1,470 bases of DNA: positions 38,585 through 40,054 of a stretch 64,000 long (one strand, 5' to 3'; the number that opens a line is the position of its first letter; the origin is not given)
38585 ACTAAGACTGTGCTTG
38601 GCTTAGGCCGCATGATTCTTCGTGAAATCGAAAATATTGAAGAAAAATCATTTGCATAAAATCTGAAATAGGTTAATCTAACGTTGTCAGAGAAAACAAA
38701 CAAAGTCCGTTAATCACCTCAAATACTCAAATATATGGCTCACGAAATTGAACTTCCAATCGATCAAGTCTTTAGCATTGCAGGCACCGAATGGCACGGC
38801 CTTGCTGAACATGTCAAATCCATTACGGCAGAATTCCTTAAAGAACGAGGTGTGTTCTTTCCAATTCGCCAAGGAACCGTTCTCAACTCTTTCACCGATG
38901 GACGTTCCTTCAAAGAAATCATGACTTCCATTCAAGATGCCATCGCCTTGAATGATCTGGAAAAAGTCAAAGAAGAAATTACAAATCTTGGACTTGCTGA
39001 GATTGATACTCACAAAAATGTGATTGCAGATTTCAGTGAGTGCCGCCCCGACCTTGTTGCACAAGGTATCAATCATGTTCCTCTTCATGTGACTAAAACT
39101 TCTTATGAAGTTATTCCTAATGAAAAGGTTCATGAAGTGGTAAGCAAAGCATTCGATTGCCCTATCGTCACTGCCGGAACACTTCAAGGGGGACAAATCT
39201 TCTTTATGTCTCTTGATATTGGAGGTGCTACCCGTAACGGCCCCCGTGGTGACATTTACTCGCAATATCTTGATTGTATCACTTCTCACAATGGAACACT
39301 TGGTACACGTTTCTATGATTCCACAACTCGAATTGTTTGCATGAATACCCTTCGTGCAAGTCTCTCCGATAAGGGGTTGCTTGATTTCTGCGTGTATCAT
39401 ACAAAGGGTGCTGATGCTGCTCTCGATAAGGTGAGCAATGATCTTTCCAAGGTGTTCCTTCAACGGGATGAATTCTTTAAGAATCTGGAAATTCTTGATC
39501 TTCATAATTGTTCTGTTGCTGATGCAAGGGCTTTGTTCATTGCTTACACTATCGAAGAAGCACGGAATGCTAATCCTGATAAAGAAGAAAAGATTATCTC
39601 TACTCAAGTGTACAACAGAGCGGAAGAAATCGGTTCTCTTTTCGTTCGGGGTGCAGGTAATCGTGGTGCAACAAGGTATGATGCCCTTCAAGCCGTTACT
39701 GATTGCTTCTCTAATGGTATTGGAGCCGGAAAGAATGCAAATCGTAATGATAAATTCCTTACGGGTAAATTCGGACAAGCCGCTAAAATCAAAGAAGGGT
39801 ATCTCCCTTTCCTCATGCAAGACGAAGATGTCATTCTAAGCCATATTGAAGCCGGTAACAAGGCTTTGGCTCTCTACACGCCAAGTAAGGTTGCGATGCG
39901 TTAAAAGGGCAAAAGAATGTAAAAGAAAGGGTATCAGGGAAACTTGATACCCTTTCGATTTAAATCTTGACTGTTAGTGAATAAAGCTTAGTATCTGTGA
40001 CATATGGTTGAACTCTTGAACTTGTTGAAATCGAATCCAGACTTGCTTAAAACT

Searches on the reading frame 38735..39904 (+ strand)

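Call 9: search_protein_families(library=phrogs, proteins=[window:38735-39904:+], max_evalue=0.001)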
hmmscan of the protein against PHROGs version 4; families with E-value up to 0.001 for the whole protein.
window:38735-39904:+ (389 aa): 1 family
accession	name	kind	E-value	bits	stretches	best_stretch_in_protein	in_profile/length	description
phrog_1221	-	unknown function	1.5e-26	94.3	1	95-332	84-313/355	-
